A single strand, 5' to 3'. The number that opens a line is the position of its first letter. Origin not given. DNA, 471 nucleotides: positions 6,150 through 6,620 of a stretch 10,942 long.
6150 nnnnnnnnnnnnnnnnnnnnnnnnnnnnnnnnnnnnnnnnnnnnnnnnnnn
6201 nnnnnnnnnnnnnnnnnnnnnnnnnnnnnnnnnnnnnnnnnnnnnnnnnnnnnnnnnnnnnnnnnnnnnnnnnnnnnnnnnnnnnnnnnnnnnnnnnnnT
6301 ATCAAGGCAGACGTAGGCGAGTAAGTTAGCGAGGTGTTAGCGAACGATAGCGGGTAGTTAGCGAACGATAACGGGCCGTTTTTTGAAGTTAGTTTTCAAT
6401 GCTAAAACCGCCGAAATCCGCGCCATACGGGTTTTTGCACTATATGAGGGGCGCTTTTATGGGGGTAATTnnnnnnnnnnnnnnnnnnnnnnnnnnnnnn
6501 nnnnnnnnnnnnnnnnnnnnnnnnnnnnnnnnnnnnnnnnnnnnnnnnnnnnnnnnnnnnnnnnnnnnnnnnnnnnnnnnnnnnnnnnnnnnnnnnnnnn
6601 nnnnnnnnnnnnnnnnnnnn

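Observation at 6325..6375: Tandem 19-bp repeats immediately upstream of the tail module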

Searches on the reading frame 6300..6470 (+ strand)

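Call 45: search_protein_families(library=pfam, proteins=[L007:7142-7783:+, L008:7099-7512:+, L007:7783-8106:+, L008:7515-7916:+, L007:6487-6984:+], max_evalue=0.01)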
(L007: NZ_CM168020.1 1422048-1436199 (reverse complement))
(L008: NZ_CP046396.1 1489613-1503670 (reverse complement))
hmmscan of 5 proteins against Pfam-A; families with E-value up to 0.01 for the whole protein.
L007:7142-7783:+ (214 aa): 2 families
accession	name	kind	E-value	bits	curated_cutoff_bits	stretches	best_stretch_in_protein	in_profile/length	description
PF20901.3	Sf6_terminase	-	3.8e-10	40.2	27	1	17-109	1-94/106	Bacteriophage Sf6, terminase small subunit-like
PF13551.12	HTH_29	-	0.0083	16.6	28.1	0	25-57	4-36/64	Winged helix-turn helix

L008:7099-7512:+ (138 aa): 2 families
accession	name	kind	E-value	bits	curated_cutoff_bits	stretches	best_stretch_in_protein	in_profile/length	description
PF20901.3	Sf6_terminase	-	3.3e-07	30.8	27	1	30-125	1-88/106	Bacteriophage Sf6, terminase small subunit-like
PF02796.21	HTH_7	-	0.0023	18.5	23.8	1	25-52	1-28/45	Helix-turn-helix domain of resolvase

L007:7783-8106:+ (108 aa): 0 families

L008:7515-7916:+ (134 aa): 0 families

L007:6487-6984:+ (166 aa): 1 family
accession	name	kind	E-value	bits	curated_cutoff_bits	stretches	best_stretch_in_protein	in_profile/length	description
PF00160.26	Pro_isomerase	-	3.3e-51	174.1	21.7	1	4-163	2-158/159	Cyclophilin type peptidyl-prolyl cis-trans isomerase/CLD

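Call 48: find_related_loci(query=A3, collection=genome_contigs, flank=5000)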
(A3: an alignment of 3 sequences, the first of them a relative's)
Query A3 (214 aa) in genome_contigs; peptide patterns used: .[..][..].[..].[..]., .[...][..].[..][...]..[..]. (x = any residue, [..] = any of these).
74 stretches matched a pattern, but none encodes a relative of the query by tblastn (E <= 1e-3).

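Call 49: find_related_loci(query=A3, collection=viral_contigs, flank=5000)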
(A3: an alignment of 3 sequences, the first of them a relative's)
Query A3 (214 aa) in viral_contigs; peptide patterns used: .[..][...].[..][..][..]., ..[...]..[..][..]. (x = any residue, [..] = any of these).
48 stretches matched a pattern; 1 encode a relative of the query (tblastn E <= 1e-3); 1 distinct loci.
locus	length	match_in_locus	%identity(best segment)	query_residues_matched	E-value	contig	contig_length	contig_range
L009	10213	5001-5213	35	10-76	2e-7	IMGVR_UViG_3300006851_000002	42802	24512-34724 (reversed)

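Call 50: search_dna_similar(query=L007:7142-7783:+, collection=phages, mode=protein, max_evalue=0.001, max_rows=30)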
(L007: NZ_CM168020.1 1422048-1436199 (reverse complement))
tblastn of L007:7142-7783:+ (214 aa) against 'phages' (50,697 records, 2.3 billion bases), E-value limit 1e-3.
Records with a match: 37; places in all: 37; records where one place covers at least 80% of the query: 0.
Best place of each record, by identity: <60% 37.
By first word of the organism name: Pseudomonas 28; Escherichia 6; Enterobacteria 1; Bacteriophage 1; Salmonella 1.
By host as written in the record: Pseudomonas aeruginosa 16; Escherichia coli K-12 5; - 4; Pseudomonas aeruginosa PAO1 4; Pseudomonas sp. 2; Pseudomonas aeruginosa HIM-6 2; Escherichia coli str. K-12 substr. W3110 1; Helicobacter pametensis 1; and 2 more.
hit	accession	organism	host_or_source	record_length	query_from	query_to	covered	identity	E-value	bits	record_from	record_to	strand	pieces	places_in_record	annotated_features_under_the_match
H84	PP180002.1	Escherichia phage mEp013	Escherichia coli K-12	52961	9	111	48%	33.0%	8e-6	52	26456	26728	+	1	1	hypothetical protein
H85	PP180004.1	Escherichia phage mEp044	Escherichia coli K-12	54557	12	111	47%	33.0%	3e-5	50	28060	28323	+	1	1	hypothetical protein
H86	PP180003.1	Escherichia phage mEp515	Escherichia coli K-12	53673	11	111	47%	32.7%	5e-5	49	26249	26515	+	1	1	hypothetical protein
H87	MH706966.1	Enterobacteria phage mEp021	Escherichia coli str. K-12 substr. W3110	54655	11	111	47%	32.7%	5e-5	49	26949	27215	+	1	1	putative terminase small subunit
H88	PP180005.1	Escherichia phage mEp554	Escherichia coli K-12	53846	9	85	36%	37.7%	3e-6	53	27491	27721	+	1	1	hypothetical protein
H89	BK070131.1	Bacteriophage sp.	Helicobacter pametensis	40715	3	88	40%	33.3%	8e-5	49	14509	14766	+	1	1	hypothetical protein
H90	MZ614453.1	Salmonella phage MS2 LVA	Salmonella sp.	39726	4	88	40%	29.4%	5e-4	46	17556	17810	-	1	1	record has no annotation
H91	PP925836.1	Escherichia phage MagusPhagus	Escherichia coli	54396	9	67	28%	42.4%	3e-6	53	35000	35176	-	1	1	terminase small subunit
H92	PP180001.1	Escherichia phage mEp010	Escherichia coli K-12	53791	11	67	27%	42.1%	1e-5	51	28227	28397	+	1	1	hypothetical protein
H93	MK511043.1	Pseudomonas phage vB_Pae_BR228a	Pseudomonas aeruginosa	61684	5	53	23%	38.8%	4e-4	47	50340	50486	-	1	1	terminase small subunit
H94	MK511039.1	Pseudomonas phage vB_Pae_CF24a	Pseudomonas aeruginosa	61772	5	53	23%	38.8%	4e-4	47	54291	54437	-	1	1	terminase small subunit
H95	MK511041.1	Pseudomonas phage vB_Pae_CF69a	Pseudomonas aeruginosa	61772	5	53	23%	38.8%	4e-4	47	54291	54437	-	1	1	terminase small subunit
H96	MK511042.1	Pseudomonas phage vB_Pae_CF126a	Pseudomonas aeruginosa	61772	5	53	23%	38.8%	4e-4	47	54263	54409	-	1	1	terminase small subunit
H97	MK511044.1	Pseudomonas phage vB_Pae_BR197a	Pseudomonas aeruginosa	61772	5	53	23%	38.8%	4e-4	47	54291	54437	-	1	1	terminase small subunit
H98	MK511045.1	Pseudomonas phage vB_Pae_BR208a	Pseudomonas aeruginosa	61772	5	53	23%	38.8%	4e-4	47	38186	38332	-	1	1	terminase small subunit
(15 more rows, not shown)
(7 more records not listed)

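Call 51: find_homologous_proteins(query=L007:7142-7783:+)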
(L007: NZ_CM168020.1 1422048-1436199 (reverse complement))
Query L007:7142-7783:+ (214 aa): 20 proteins with E <= 0.001 among 522 candidates.
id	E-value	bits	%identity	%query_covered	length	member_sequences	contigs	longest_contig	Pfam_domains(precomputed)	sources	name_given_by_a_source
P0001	9.9e-126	435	93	100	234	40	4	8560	PF20901.4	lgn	-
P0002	4.6e-117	407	86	100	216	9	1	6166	PF20901.4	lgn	-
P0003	3.1e-114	398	86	100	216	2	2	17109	PF20901.4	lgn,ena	-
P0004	6.4e-114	397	85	100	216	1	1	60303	PF20901.4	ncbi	-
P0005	1.6e-111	389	82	100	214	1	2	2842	PF20901.4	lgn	-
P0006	5.1e-109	381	82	99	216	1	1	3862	PF20901.4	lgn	-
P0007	2.5e-90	320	68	99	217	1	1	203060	PF20901.4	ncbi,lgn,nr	ncbi:hypothetical protein EEQ65_06960 [Escherichia coli]|nr:hypothetical protein [Escherichia coli]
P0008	9.3e-90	318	69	98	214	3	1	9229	PF20901.4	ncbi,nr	ncbi:hypothetical protein FMR74_24560 [Escherichia coli]|nr:hypothetical protein [Escherichia coli]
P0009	6.5e-89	315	68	100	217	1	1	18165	PF20901.4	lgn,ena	-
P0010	9.8e-89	314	66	100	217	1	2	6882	PF20901.4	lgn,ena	-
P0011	3.1e-88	313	68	100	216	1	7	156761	PF20901.4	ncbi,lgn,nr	ncbi:hypothetical protein ACIPS4_003864 [Escherichia coli]|nr:hypothetical protein [Escherichia coli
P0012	1.2e-87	311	67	99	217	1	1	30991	PF20901.4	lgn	-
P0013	8.5e-87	308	68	98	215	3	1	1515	PF20901.4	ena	-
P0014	1.6e-86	307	65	100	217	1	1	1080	PF20901.4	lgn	-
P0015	4.4e-86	306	66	100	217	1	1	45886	PF20901.4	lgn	-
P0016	4.7e-86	306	68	95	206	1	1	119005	PF20901.4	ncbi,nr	ncbi:hypothetical protein JR414_002566 [Escherichia coli]|nr:hypothetical protein [Escherichia coli]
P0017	1.0e-85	304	67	98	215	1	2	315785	PF20901.4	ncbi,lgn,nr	ncbi:hypothetical protein E6E07_09295 [Escherichia coli]|nr:hypothetical protein [Escherichia coli] 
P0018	1.8e-85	304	66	100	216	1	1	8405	PF20901.4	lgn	-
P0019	7.1e-84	299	65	99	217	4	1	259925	PF20901.4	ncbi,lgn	ncbi:hypothetical protein ACRQOD_001621 [Escherichia coli]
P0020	1.5e-83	297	65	100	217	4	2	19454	PF20901.4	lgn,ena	-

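Call 52: get_annotated_region(hit=H84, flank=3000)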
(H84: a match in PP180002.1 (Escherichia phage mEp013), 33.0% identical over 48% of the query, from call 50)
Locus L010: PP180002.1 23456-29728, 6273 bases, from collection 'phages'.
description: Escherichia phage mEp013, complete genome.
organism: Escherichia phage mEp013 (NCBI taxid 3121468)
taxonomy: Viruses; Duplodnaviria; Heunggongvirae; Uroviricota; Caudoviricetes
host: Escherichia coli K-12; source: human feces; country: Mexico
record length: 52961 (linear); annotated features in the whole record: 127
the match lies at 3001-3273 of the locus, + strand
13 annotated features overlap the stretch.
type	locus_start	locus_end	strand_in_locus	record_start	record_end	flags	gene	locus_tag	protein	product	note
CDS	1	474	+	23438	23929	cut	-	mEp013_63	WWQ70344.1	lysozyme R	Phage lysozyme R; rasttk_feature_creation_tool=/opt/patric-common/ runtime/bin/phanotate version ...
CDS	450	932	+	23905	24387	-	-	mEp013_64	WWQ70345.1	hypothetical protein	hypothetical protein; rasttk_feature_creation_tool=/opt/patric-common/ runtime/bin/phanotate version ...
CDS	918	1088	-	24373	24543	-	-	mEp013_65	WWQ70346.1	hypothetical protein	hypothetical protein; rasttk_feature_creation_tool=/opt/patric-common/ runtime/bin/phanotate version ...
regulatory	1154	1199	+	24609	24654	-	-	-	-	terminator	Rho-independent terminator predicted by ARNold; label: T11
CDS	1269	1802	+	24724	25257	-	-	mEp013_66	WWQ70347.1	hypothetical protein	hypothetical protein; rasttk_feature_creation_tool=/opt/patric-common/ runtime/bin/phanotate version ...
CDS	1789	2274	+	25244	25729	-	-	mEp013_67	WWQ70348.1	HNH endonuclease motif containing protein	Phage protein Gp2.8/Gp7.7 contains HNH endonucl; rasttk_feature_creation_tool=/opt/patric-common/ runtime/bin/phanotate ...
CDS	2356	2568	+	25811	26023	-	-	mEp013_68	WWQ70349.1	hypothetical protein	hypothetical protein; rasttk_feature_creation_tool=/opt/patric-common/ runtime/bin/phanotate version ...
CDS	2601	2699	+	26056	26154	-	-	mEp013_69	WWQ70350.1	hypothetical protein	hypothetical protein; rasttk_feature_creation_tool=/opt/patric-common/ runtime/bin/phanotate version ...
CDS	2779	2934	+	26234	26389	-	-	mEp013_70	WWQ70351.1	hypothetical protein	hypothetical protein; rasttk_feature_creation_tool=/opt/patric-common/ runtime/bin/phanotate version ...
CDS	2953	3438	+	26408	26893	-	-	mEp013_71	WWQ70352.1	hypothetical protein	hypothetical protein; rasttk_feature_creation_tool=/opt/patric-common/ runtime/bin/phanotate version ...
CDS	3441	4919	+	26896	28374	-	-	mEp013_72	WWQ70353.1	hypothetical protein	hypothetical protein; rasttk_feature_creation_tool=/opt/patric-common/ runtime/bin/phanotate version ...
regulatory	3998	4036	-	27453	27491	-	-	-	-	terminator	Rho-independent terminator predicted by ARNold; label: T12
CDS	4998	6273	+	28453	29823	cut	-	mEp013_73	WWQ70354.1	hypothetical protein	hypothetical protein; rasttk_feature_creation_tool=/opt/patric-common/ runtime/bin/phanotate version ...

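Call 53: get_annotated_region(hit=H87, flank=3000)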
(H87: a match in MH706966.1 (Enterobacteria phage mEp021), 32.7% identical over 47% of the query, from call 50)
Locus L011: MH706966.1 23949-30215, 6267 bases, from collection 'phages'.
description: Enterobacteria phage mEp021, complete genome.
organism: Enterobacteria phage mEp021 (NCBI taxid 1150757)
taxonomy: Viruses; Duplodnaviria; Heunggongvirae; Uroviricota; Caudoviricetes
host: Escherichia coli str. K-12 substr. W3110; source: -; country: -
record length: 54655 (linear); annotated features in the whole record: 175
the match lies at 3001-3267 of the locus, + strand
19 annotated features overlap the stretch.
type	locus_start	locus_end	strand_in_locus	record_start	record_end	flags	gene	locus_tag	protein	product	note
CDS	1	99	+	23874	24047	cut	-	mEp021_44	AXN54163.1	hypothetical protein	-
regulatory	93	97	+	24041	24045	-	-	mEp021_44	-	ribosome_binding_site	AGGTT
CDS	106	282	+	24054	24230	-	-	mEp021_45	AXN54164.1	hypothetical protein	-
regulatory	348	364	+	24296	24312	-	-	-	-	terminator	TERM_5; score=100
regulatory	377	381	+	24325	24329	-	-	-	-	ribosome_binding_site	TGGAG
CDS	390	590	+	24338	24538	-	-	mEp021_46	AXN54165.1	putative class II holin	2 transmembrane domains found with TMHMM and Phobius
regulatory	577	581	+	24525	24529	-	-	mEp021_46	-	ribosome_binding_site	TGGGG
CDS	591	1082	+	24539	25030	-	-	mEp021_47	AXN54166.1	putative lysozyme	-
regulatory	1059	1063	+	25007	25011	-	-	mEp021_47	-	ribosome_binding_site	TGGGG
CDS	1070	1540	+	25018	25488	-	-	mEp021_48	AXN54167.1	putative lysis protein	-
regulatory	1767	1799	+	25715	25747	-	-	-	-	terminator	TERM_6; score=81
regulatory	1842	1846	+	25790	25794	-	-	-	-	ribosome_binding_site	GGGGG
CDS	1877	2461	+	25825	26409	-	-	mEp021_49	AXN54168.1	hypothetical protein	-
regulatory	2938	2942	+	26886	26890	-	-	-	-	ribosome_binding_site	AGGTG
CDS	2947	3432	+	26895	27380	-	-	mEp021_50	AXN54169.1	putative terminase small subunit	-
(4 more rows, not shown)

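Call 56: find_encoding_contigs(protein=P0004, flank=4000, max_places=2)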
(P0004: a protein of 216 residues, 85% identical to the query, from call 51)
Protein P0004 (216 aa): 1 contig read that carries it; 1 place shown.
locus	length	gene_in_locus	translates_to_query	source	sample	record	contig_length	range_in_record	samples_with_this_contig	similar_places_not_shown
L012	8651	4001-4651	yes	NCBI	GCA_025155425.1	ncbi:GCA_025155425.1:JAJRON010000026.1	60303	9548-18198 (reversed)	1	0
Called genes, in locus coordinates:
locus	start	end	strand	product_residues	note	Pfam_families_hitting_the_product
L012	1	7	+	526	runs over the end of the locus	-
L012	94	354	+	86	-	-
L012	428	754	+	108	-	PF13730:HTH_36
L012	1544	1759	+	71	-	-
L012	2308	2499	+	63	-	PF13384:HTH_23 (faint), PF12728:HTH_17, PF00376:MerR (weak)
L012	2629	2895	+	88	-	-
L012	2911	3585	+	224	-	-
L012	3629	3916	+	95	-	-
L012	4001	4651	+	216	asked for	PF20901:Sf6_terminase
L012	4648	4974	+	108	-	-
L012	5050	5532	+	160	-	-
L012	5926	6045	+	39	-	-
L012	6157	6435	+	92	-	-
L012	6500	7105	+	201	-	-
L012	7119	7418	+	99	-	-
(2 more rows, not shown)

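Call 57: find_encoding_contigs(protein=P0007, flank=4000, max_places=2)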
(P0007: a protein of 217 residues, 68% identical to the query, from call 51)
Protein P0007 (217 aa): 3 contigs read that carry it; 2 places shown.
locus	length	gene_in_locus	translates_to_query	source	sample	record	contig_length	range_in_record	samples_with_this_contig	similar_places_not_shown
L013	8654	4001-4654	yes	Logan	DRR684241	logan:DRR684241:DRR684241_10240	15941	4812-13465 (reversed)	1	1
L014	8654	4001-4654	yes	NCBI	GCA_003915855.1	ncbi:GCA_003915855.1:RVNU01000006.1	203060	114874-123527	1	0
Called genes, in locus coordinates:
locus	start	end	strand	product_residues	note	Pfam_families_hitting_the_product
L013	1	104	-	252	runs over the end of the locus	PF01734:Patatin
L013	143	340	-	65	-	-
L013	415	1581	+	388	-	PF13356:Arm-DNA-bind_3, PF22022:Phage_int_M, PF00589:Phage_integrase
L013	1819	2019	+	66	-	PF05930:Phage_AlpA (weak)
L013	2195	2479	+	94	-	-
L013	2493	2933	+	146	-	-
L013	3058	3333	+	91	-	-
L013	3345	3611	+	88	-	-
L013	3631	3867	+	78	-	-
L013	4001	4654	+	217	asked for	PF20901:Sf6_terminase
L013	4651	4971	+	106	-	-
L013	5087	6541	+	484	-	PF00270:DEAD, PF04851:ResIII, PF00271:Helicase_C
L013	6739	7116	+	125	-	-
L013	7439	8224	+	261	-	PF21984:DnaD_N (weak), PF13730:HTH_36 (weak)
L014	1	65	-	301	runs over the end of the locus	PF01734:Patatin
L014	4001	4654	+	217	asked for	PF20901:Sf6_terminase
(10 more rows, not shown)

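Call 58: find_encoding_contigs(protein=P0019, flank=4000, max_places=2)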
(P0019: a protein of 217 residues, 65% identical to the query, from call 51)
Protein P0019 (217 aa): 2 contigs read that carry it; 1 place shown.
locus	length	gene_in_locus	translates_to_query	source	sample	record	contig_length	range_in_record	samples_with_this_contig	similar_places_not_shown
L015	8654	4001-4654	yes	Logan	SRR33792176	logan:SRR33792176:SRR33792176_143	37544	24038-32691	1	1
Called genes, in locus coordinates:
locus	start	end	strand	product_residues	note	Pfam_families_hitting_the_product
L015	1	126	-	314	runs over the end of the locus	PF01734:Patatin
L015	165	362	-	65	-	-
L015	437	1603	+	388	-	PF13356:Arm-DNA-bind_3, PF22022:Phage_int_M, PF00589:Phage_integrase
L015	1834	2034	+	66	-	PF05930:Phage_AlpA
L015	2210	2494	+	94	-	-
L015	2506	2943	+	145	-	-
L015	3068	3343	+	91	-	-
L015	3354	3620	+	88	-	-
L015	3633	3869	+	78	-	-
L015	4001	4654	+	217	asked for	PF20901:Sf6_terminase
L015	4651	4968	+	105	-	-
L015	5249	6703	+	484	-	PF00270:DEAD, PF04851:ResIII, PF00271:Helicase_C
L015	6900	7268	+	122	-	-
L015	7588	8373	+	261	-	PF21984:DnaD_N (weak), PF13730:HTH_36 (weak)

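Call 66: find_encoding_contigs(protein=P0004, flank=10000, max_places=1)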
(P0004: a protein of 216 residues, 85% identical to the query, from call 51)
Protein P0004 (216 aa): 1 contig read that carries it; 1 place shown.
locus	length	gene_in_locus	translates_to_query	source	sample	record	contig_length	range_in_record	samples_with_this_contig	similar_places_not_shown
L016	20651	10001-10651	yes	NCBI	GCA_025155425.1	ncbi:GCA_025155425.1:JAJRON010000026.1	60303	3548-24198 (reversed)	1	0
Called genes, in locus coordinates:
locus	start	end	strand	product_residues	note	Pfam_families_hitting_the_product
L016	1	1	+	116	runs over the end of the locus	-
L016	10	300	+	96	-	-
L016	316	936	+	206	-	PF00239:Resolvase (faint), PF13384:HTH_23 (weak), PF02796:HTH_7 (weak)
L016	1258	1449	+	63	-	-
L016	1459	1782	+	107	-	-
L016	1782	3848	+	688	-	PF13392:HNH_3 (weak)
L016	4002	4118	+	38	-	-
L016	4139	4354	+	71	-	-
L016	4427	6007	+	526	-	-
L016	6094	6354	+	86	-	-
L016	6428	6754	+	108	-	PF13730:HTH_36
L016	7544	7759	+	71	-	-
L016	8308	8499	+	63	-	PF13384:HTH_23 (faint), PF12728:HTH_17, PF00376:MerR (weak)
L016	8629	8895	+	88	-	-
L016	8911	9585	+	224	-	-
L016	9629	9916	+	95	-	-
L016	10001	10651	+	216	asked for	PF20901:Sf6_terminase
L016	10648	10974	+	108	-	-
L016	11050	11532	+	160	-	-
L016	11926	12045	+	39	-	-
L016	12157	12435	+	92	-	-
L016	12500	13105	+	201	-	-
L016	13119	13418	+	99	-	-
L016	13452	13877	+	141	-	PF13356:Arm-DNA-bind_3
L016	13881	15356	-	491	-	PF06277:EutA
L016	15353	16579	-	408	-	PF04346:EutH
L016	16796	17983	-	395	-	PF00465:Fe-ADH, PF13685:Fe-ADH_2, PF25137:ADH_Fe_C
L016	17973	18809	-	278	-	PF06723:MreB_Mbl (faint), PF11104:PilM_2 (weak), PF14450:FtsA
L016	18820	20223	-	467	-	PF00171:Aldedh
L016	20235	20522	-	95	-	PF03319:EutN_CcmL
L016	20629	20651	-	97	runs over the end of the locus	PF00936:BMC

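Call 67: find_encoding_contigs(protein=P0003, flank=8000, max_places=2)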
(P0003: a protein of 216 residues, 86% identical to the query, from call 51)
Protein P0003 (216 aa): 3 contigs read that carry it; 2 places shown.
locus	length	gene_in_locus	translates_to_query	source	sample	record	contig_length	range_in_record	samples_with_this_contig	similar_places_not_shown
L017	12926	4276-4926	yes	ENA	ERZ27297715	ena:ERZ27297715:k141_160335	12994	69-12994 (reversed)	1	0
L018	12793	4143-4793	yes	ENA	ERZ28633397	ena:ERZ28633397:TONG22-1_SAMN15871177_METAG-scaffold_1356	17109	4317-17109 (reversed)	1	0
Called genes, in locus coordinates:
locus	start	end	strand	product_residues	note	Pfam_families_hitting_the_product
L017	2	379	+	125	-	?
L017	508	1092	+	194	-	PF13392:HNH_3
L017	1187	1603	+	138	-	-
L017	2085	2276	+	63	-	PF00376:MerR (weak), PF12728:HTH_17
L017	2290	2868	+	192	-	PF13392:HNH_3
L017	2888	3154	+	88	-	-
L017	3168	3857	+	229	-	-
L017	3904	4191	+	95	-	-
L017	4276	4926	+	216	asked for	PF20901:Sf6_terminase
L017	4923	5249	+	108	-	-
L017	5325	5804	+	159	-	-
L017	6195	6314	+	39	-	-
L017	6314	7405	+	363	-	PF01385:OrfB_IS605, PF07282:Cas12f1-like_TNB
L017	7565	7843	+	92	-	-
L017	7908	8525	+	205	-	-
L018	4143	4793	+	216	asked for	PF20901:Sf6_terminase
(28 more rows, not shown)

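Call 68: find_encoding_contigs(protein=P0001, flank=8000, max_places=3)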
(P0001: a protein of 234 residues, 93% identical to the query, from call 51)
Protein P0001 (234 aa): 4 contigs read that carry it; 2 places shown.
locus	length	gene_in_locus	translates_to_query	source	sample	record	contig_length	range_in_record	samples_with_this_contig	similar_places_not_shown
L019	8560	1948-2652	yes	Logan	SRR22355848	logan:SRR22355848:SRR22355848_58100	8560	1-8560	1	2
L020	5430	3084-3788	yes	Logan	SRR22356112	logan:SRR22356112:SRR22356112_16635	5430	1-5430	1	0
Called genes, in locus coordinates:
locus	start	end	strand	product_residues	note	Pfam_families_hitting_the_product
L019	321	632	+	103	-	-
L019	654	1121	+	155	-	-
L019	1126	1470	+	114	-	-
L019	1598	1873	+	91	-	-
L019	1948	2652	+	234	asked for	PF20901:Sf6_terminase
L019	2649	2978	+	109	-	-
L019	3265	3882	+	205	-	PF00239:Resolvase, PF13384:HTH_23 (faint)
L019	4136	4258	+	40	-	-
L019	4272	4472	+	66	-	-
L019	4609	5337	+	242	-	-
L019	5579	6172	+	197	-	-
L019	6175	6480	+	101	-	-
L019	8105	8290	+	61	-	PF12728:HTH_17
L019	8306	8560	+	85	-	?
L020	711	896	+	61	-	PF12728:HTH_17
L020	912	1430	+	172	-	PF13392:HNH_3 (weak)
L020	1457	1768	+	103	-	-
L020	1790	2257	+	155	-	-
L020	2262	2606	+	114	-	-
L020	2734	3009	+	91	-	-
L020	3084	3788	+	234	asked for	PF20901:Sf6_terminase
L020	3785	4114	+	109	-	-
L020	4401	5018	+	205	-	PF00239:Resolvase, PF13384:HTH_23 (faint)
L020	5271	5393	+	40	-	-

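Call 73: search_protein_families(library=ncbifam, proteins=[L007:7142-7783:+, L007:7783-8106:+], max_evalue=0.01)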
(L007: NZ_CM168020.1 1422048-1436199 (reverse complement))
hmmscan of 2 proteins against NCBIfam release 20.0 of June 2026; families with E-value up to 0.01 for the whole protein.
L007:7142-7783:+ (214 aa): 0 families

L007:7783-8106:+ (108 aa): 0 families
